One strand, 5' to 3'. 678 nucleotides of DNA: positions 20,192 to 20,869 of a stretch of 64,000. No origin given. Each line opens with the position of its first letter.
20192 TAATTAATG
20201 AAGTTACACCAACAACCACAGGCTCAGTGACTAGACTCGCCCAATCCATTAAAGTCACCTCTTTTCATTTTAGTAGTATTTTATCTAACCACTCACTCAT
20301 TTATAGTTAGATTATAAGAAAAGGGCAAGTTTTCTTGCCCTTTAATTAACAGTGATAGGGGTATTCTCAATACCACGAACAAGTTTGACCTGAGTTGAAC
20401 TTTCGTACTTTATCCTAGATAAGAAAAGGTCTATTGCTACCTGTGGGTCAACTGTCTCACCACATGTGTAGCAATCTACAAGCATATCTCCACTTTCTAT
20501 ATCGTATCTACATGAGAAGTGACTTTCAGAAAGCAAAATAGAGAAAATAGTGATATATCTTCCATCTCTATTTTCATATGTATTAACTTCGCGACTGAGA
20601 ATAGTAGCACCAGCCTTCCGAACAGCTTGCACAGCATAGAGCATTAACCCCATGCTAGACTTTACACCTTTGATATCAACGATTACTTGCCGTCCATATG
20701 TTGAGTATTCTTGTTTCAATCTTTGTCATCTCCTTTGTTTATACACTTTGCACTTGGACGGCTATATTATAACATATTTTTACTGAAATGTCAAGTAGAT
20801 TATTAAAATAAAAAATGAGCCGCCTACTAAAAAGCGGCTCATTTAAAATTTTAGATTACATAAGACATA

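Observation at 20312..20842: SpeD/AdoMetDC-fold gene arranged as an autonomous moron between tail-fibre and lysis genes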

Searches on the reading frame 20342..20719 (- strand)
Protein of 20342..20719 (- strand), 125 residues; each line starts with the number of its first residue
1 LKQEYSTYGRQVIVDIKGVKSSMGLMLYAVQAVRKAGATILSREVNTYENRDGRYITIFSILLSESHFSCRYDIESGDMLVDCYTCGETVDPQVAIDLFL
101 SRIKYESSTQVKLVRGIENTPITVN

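Call 3: search_protein_families(library=pfam, proteins=[window:20342-20719:-], max_evalue=0.1)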
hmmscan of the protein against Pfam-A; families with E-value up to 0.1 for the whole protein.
window:20342-20719:- (125 aa): 2 families
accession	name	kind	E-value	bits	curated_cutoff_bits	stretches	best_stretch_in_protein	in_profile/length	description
PF02675.21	AdoMet_dc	-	2.7e-09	37.7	25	1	28-116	23-107/107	S-adenosylmethionine decarboxylase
PF25207.1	DUF7837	-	0.066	13.7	27.8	1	66-93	18-47/47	Domain of unknown function (DUF7837)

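Call 4: search_protein_families(library=phrogs, proteins=[window:20342-20719:-], max_evalue=0.01)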
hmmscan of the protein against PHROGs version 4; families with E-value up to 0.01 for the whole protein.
window:20342-20719:- (125 aa): 2 families
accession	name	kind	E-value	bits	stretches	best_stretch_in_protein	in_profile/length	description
phrog_3125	-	other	1.1e-10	42.5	1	9-120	24-136/148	S-adenosylmethionine decarboxylase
phrog_25723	-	other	0.0058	17.8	0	62-96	1-35/57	S-adenosylmethionine decarboxylase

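Call 5: search_solved_structures(query=window:20342-20719:-, max_evalue=1, show_alignments=3)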
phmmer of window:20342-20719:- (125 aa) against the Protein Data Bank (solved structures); distinct sequences matched with E-value up to 1: 5.
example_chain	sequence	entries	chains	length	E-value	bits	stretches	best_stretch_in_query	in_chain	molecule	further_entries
1tlu_A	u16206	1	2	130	0.00014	25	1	31-106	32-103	S-adenosylmethionine decarboxylase proenzyme, AdoMetDC, SamDC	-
1vr7_A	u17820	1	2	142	0.00017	24.7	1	30-106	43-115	S-adenosylmethionine decarboxylase proenzyme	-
1tmi_A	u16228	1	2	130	0.00037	23.6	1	31-106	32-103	S-adenosylmethionine decarboxylase proenzyme, AdoMetDC, SamDC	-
2iii_A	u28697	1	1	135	0.006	19.7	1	58-106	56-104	S-adenosylmethionine decarboxylase proenzyme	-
3iwb_A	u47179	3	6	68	0.16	15.1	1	75-107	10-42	S-adenosylmethionine decarboxylase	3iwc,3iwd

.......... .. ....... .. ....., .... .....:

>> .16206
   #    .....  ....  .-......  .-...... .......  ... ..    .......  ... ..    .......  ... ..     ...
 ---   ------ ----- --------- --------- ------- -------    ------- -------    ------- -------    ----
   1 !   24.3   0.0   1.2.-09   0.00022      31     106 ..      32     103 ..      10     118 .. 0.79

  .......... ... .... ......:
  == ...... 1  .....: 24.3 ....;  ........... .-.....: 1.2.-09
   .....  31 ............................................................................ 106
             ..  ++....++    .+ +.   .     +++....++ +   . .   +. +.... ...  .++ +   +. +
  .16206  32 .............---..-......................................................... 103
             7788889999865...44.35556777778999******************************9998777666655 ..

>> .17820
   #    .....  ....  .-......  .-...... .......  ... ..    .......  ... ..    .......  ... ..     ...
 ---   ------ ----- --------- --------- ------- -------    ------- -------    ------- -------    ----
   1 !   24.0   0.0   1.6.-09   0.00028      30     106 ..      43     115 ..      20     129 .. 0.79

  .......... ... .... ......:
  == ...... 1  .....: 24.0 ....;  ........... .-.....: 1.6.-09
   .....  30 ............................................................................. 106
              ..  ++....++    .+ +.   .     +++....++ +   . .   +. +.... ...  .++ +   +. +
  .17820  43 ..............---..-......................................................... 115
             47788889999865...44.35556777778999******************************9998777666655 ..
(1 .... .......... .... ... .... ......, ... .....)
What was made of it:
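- Checked: The best solved-structure match by sequence is T. maritima AdoMetDC, 1tlu/1vr7 (call 5).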

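Call 8: search_dna_similar(query=window:20342-20719:-, collection=phages, mode=protein, max_rows=40, max_evalue=0.001)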
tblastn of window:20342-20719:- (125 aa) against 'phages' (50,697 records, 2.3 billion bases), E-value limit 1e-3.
Records with a match: 2; places in all: 2; records where one place covers at least 80% of the query: 2.
Best place of each record, by identity: <60% 2.
By first word of the organism name: Bacillus 2.
By host as written in the record: Bacillus cohnii 2.
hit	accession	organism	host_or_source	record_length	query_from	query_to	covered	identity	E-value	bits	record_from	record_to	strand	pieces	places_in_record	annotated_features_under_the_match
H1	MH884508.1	Bacillus phage vB_BcoS-136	Bacillus cohnii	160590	4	116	90%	34.7%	7e-11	63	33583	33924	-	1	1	speH: S-adenosylmethionine decarboxylase proenzyme precursor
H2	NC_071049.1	Bacillus phage vB_BcoS-136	Bacillus cohnii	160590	4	116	90%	34.7%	7e-11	63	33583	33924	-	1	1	speH: S-adenosylmethionine decarboxylase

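Call 16: find_homologous_proteins(query=window:20342-20719:-, max_evalue=0.001)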
Query window:20342-20719:- (125 aa): 12 proteins with E <= 0.001 among 17 candidates.
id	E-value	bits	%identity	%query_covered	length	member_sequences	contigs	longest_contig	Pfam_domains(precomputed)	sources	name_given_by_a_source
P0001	3.3e-75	267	100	100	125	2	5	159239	PF02675.22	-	-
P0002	6.5e-18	82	44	98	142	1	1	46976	PF02675.22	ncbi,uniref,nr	ncbi:adenosylmethionine decarboxylase [Paenibacillus sp. N3.4]|uniref:adenosylmethionine decarboxyla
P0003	2.7e-17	81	46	98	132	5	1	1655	PF02675.22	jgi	jgi:S-adenosylmethionine decarboxylase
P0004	4.2e-16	77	44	91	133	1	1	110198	PF02675.22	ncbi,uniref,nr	ncbi:S-adenosylmethionine decarboxylase proenzyme [Xylanibacillus composti]|uniref:S-adenosylmethion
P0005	4.7e-16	77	44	91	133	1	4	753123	PF02675.22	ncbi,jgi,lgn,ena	-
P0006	8.5e-16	76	45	91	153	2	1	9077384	PF02675.22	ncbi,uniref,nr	ncbi:adenosylmethionine decarboxylase [Paenibacillus sp. HWE-109]|uniref:adenosylmethionine decarbox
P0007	8.5e-15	72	44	91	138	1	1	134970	PF02675.22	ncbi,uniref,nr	ncbi:adenosylmethionine decarboxylase [Paenibacillus alba]|uniref:adenosylmethionine decarboxylase n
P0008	1.1e-14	72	44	91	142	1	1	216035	PF02675.22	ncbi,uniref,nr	ncbi:S-adenosylmethionine decarboxylase proenzyme [Paenibacillus ferrarius]|uniref:S-adenosylmethion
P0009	1.1e-14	72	44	91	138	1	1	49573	PF02675.22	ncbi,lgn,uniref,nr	ncbi:adenosylmethionine decarboxylase [Paenibacillus alba]|uniref:S-adenosylmethionine decarboxylase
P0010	2.6e-11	61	44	70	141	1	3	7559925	PF02675.22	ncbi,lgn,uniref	ncbi:adenosylmethionine decarboxylase [Paenibacillus sp. FSL K6-3182]|uniref:adenosylmethionine deca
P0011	1.5e-6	46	35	96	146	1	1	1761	PF02675.22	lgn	-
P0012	5.6e-6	44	41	54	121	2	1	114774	PF02675.22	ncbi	-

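Call 24: find_encoding_contigs(protein=P0001, flank=10000, max_places=10)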
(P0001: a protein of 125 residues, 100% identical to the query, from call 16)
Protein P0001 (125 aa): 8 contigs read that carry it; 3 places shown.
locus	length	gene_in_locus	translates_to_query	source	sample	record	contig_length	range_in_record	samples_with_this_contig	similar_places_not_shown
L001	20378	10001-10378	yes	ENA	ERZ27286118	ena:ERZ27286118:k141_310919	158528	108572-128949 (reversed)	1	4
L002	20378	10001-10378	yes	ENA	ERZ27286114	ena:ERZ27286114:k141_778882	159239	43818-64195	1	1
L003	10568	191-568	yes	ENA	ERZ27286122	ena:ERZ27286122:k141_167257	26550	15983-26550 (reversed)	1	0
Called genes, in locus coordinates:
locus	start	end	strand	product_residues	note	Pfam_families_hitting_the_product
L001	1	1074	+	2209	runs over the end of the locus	PF10145:PhageMin_Tail, PF01832:Glucosaminidase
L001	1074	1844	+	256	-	PF20195:DUF6558, PF20753:DUF6558_C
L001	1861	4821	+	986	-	PF24049:YOMG_N, PF06605:Prophage_tail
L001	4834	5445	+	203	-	-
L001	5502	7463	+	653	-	PF27067:YomF_N, PF02839:CBM_5_12 (faint)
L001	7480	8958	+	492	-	-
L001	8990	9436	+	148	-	-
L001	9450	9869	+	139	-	-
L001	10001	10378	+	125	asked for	PF02675:AdoMet_dc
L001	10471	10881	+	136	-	-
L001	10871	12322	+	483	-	PF01520:Amidase_3, PF01832:Glucosaminidase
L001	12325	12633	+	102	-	-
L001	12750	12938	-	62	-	PF00269:SASP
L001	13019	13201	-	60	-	-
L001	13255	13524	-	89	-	-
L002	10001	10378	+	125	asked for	PF02675:AdoMet_dc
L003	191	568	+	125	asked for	PF02675:AdoMet_dc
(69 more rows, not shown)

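Call 26: list_cluster_members(proteins=[P0001])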
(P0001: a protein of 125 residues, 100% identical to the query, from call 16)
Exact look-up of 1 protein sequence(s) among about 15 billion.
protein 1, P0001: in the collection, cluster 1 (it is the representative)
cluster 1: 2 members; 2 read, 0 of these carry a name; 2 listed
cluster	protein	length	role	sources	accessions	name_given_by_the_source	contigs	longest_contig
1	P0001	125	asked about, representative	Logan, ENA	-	-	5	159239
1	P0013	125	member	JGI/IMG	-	-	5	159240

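Call 28: find_related_loci(query=window:20342-20719:-, collection=viral_contigs, flank=6000)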
Query window:20342-20719:- (125 aa) in viral_contigs; peptide patterns used: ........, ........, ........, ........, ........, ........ (x = any residue, [..] = any of these).
13 stretches matched a pattern; 5 encode a relative of the query (tblastn E <= 1e-3); 5 distinct loci.
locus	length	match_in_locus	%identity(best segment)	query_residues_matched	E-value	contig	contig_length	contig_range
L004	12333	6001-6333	37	4-118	7e-20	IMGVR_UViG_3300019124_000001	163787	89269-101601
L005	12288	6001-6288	34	3-97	9e-13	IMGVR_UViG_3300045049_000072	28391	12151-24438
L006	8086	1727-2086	29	5-117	1e-11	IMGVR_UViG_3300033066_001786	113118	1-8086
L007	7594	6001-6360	29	5-117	1e-11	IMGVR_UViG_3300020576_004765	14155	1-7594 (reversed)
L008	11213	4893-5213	29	9-117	6e-10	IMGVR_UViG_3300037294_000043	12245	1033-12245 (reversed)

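Call 33: get_annotated_region(hit=H2, flank=7000)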
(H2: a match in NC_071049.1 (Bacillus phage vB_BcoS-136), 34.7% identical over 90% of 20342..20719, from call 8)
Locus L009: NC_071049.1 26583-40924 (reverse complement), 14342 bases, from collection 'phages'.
description: Bacillus phage vB_BcoS-136, complete genome.
organism: Bacillus phage vB_BcoS-136 (NCBI taxid 2419619)
taxonomy: Viruses; Duplodnaviria; Heunggongvirae; Uroviricota; Caudoviricetes; Kenyattavirus; Kenyattavirus kv136
host: Bacillus cohnii; source: Lake Elmenteita sediment; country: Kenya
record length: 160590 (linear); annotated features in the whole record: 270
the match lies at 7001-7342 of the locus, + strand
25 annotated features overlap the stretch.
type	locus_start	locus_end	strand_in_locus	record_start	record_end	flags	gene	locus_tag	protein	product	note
CDS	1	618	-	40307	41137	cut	-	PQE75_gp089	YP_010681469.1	partition protein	putative homolog of YP_008873505 hypothetical protein [Bacillus phage vB_BanS-Tsamsa]and Deep-sea thermophilic phage ...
CDS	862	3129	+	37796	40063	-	recD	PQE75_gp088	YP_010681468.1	Dda-like helicase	putative homolog of YP_008873506 hypothetical protein [Bacillus phage vB_BanS-Tsamsa], RecD/TraA family helicase ...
CDS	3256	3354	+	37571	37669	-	-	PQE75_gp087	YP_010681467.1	hypothetical protein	-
CDS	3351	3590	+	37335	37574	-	-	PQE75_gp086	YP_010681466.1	hypothetical protein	putative homolog of hypothetical protein SHANETTE_135 [Bacillus phage Shanette], hypothetical protein JL_134 [Bacillus ...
CDS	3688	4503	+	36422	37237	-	-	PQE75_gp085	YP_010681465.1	hypothetical protein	putative homolog of YP_008873507 hypothetical protein [Bacillus phage vB_BanS-Tsamsa]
CDS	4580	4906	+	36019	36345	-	-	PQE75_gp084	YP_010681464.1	hypothetical protein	-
CDS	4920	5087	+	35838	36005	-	-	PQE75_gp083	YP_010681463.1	hypothetical protein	-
CDS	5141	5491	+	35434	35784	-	-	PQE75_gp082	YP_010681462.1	hypothetical protein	-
CDS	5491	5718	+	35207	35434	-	-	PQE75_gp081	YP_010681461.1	hypothetical protein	putative homolog of hypothetical protein DJ93_4897 [Bacillus mycoides] and hypothetical protein Pony_23 [Bacillus phage ...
CDS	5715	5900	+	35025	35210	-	-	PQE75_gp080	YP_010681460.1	hypothetical protein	putative homolog of YP_008873510 hypothetical protein [Bacillus phage vB_BanS-Tsamsa]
CDS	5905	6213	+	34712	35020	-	-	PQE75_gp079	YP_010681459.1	hypothetical protein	-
CDS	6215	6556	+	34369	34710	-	-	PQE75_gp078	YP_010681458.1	hypothetical protein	-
CDS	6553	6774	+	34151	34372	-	-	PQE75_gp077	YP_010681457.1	hypothetical protein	-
CDS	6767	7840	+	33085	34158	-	speH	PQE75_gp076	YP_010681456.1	S-adenosylmethionine decarboxylase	similarities to S-adenosylmethionine decarboxylase [Bacillus timonensis]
CDS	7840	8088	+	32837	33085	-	-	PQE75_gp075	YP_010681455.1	hypothetical protein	putative homolog of hypothetical protein BASILISK_3 [Bacillus phage Basilisk]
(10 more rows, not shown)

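Call 36: search_protein_families(library=pfam, proteins=[L004:5007-5648:+, L004:5632-5988:+, L004:5995-6348:+, L004:6434-6829:+, L004:7096-7713:+, L004:7718-9343:+, L004:9456-10583:+, L004:3335-4045:+, L004:4057-4773:+, L004:2286-3335:+], max_evalue=0.001)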
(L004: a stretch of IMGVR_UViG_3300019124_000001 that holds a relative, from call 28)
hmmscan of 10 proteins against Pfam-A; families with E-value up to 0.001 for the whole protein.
L004:5007-5648:+ (213 aa): 1 family
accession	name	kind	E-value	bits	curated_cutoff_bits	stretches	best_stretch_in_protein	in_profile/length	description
PF01981.21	PTH2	-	4.7e-21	75.6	23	1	43-156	2-114/115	Peptidyl-tRNA hydrolase PTH2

L004:5632-5988:+ (118 aa): 0 families

L004:5995-6348:+ (117 aa): 1 family
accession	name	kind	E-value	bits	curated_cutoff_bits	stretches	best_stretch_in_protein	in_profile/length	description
PF02675.21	AdoMet_dc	-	1.9e-16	60.8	25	1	10-111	1-107/107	S-adenosylmethionine decarboxylase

L004:6434-6829:+ (131 aa): 1 family
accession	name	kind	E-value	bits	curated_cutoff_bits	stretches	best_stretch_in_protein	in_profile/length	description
PF24043.1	DUF7352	-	7.8e-09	36.1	27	1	10-110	4-89/97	Domain of unknown function (DUF7352)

L004:7096-7713:+ (205 aa): 0 families

L004:7718-9343:+ (541 aa): 0 families

L004:9456-10583:+ (375 aa): 3 families
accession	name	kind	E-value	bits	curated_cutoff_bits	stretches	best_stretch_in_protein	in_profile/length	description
PF08275.17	DNAG_N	-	5.9e-06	26.8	26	1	179-236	72-128/128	DNA primase catalytic core, N-terminal domain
PF13662.12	Toprim_4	-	3.3e-05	24.4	25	1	244-298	2-61/85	Toprim domain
PF13155.12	Toprim_2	-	0.00011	22.9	22.1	1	247-298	2-53/88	Toprim-like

L004:3335-4045:+ (236 aa): 1 family
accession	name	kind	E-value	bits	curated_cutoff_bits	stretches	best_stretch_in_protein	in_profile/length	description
PF01464.25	SLT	-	1.9e-15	56.9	21.3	1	102-204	5-100/117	Transglycosylase SLT domain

L004:4057-4773:+ (238 aa): 2 families
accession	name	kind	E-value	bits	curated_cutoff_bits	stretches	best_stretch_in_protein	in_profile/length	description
PF00625.27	Guanylate_kin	-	3e-12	47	25.2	1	18-177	2-165/182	Guanylate kinase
PF13238.12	AAA_18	-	9.4e-05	23.3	29.4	1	21-154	1-119/128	AAA domain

L004:2286-3335:+ (349 aa): 1 family
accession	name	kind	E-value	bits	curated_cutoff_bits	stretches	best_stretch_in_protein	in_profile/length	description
PF13479.12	AAA_24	-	3e-32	112.5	27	1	28-225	6-195/195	AAA domain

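Call 37: search_protein_representatives(protein=window:20342-20719:-)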
Query: 125 residues. Proteins with E-value up to 0.001 (for the whole library): 106; up to 1e-10: 3; up to 1e-30: 1. The best 106 are listed.
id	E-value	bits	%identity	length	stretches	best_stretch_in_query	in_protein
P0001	1.0e-75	267.1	100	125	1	1-125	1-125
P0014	1.4e-11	60.5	40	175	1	1-116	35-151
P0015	1.0e-10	57.7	37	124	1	2-119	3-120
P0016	9.7e-10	54.5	35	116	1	4-110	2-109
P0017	1.9e-09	53.6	36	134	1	3-117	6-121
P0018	8.2e-09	51.5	40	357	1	2-107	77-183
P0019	7.1e-08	48.5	36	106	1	15-119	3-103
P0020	1.6e-07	47.4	45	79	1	54-118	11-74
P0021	1.9e-07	47.1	35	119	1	8-108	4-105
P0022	2.4e-07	46.8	39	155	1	4-99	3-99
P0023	2.6e-07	46.7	38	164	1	1-116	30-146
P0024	2.8e-07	46.6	41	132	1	25-101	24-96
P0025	3.8e-07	46.1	34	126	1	5-117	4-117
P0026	6.6e-07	45.4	58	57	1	62-106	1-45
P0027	7.4e-07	45.2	34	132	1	4-116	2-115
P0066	1.8e-04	37.5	35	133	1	4-117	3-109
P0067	1.8e-04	37.5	41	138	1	29-100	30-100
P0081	3.3e-04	36.7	30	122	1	2-118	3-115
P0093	5.7e-04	35.9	44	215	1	60-107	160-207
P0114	9.2e-04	35.3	34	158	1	25-106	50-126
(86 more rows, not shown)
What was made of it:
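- It is a singleton, with nothing between 47% and 100% identity in 5.8 billion protein clusters (calls 16, 37).
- Tried and rejected: Nothing lies between 47% and 100% identity in 5.8 billion protein clusters (call 16) or in 1.84 billion representatives (call 37).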

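Call 57: find_encoding_contigs(protein=P0002, flank=6000, max_places=2)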
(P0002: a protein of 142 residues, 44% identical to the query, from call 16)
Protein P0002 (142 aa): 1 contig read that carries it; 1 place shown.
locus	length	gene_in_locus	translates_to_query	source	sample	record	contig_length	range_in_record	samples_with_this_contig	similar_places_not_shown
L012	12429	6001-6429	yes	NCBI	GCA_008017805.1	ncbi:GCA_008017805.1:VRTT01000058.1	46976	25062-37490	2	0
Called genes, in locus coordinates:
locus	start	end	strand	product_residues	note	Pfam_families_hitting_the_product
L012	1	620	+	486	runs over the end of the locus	PF13090:PP_kinase_C (faint), PF13091:PLDc_2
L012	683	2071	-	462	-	PF14821:Thr_synth_N, PF00291:PALP, PF24857:THR4_C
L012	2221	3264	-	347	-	PF07833:Cu_amine_oxidN1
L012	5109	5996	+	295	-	PF00795:CN_hydrolase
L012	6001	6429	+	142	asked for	PF02675:AdoMet_dc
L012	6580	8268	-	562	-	-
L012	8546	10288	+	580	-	PF00664:ABC_membrane, PF00005:ABC_tran, PF02463:SMC_N (faint)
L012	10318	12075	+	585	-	PF00664:ABC_membrane, PF00005:ABC_tran, PF02463:SMC_N (faint)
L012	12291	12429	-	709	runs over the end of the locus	PF02872:5_nucleotid_C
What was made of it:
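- One of them lies next to a CN_hydrolase gene, a family that includes N-carbamoylputrescine amidohydrolase (call 57).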

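Call 61: predict_structure(alignment_id=A1)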
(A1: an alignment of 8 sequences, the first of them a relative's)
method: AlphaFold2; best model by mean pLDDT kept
length: 125 residues; sequences in the alignment: 8
mean_pLDDT: 87.0   pTM: 0.80
mean pLDDT of the five models: 87.0, 81.5, 81.3, 80.5, 79.7
residues with pLDDT >= 90: 85; 70-90: 23; 50-70: 9; < 50: 8
segments of 3 or more residues with pLDDT < 50: 1-5, 123-125
pLDDT, mean of each block of 10 residues (from residue 1): 56 95 93 94 95 92 93 95 87 95 96 73 48
secondary structure, 60 per line:
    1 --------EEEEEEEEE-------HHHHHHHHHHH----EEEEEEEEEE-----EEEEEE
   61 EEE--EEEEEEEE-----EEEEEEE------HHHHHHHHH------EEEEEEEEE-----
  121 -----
elements in order: E9-17 H25-35 E40-49 E55-63 E66-73 E79-85 H92-100 E107-115
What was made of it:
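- On Pfam PF02675 AdoMet_dc / class-1b AdoMetDC fold: The AF2 model has pLDDT 87 (call 61).
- The ORF is full-length and the fold is predicted with confidence (call 61).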

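Call 65: fold_search(model_id=the predicted structure, library=viral)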
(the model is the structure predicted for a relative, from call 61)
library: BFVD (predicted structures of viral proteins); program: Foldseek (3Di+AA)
matches with E <= 10: 1370; with E <= 0.001: 4
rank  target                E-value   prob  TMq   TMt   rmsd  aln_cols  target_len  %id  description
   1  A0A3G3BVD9            8.8e-10  1.00  0.74  0.29   4.0       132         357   30  S-adenosylmethionine decarboxylase proenzyme [Bacillus phage vB_BcoS-136]
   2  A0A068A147            4.8e-08  1.00  0.68  0.65   3.4       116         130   24  (no name in the UniProt tables at hand)
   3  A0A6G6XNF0            3.1e-06  1.00  0.69  0.64   3.1       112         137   20  (no name in the UniProt tables at hand)
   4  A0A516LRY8            5.4e-05  1.00  0.71  0.72   3.4       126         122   12  (no name in the UniProt tables at hand)
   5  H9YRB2                1.9e-03  1.00  0.43  0.40   5.4       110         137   10  (no name in the UniProt tables at hand)
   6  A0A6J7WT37            4.3e-03  0.99  0.42  0.31   9.5       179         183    6  CYTH domain containing protein [uncultured Caudovirales phage]
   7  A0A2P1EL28            6.4e-03  0.98  0.41  0.42   9.1       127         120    9  Uncharacterized protein [Moumouvirus australiensis]
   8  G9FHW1                6.4e-03  0.41  0.17  0.23  12.6        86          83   10  Uncharacterized protein [Rhodococcus phage RER2]
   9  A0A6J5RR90            1.3e-02  0.99  0.41  0.30   8.8        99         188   13  Lipoprotein [uncultured Caudovirales phage]
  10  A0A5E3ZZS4            1.5e-02  0.99  0.46  0.14  12.6       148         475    9  (no name in the UniProt tables at hand)
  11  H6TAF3                1.5e-02  0.38  0.20  0.16  13.8       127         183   10  Serine protease inhibitor-like protein [Cotia virus]
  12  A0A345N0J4            1.8e-02  0.95  0.36  0.28   5.7       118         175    9  (no name in the UniProt tables at hand)
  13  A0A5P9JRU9            1.9e-02  0.44  0.19  0.09  12.8       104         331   12  Nuclear egress lamina protein [Psittacid alphaherpesvirus 5]
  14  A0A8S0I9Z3            2.6e-02  1.00  0.49  0.69   3.2        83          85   14  (no name in the UniProt tables at hand)
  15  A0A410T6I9            2.6e-02  0.96  0.41  0.16  13.2       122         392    7  (no name in the UniProt tables at hand)
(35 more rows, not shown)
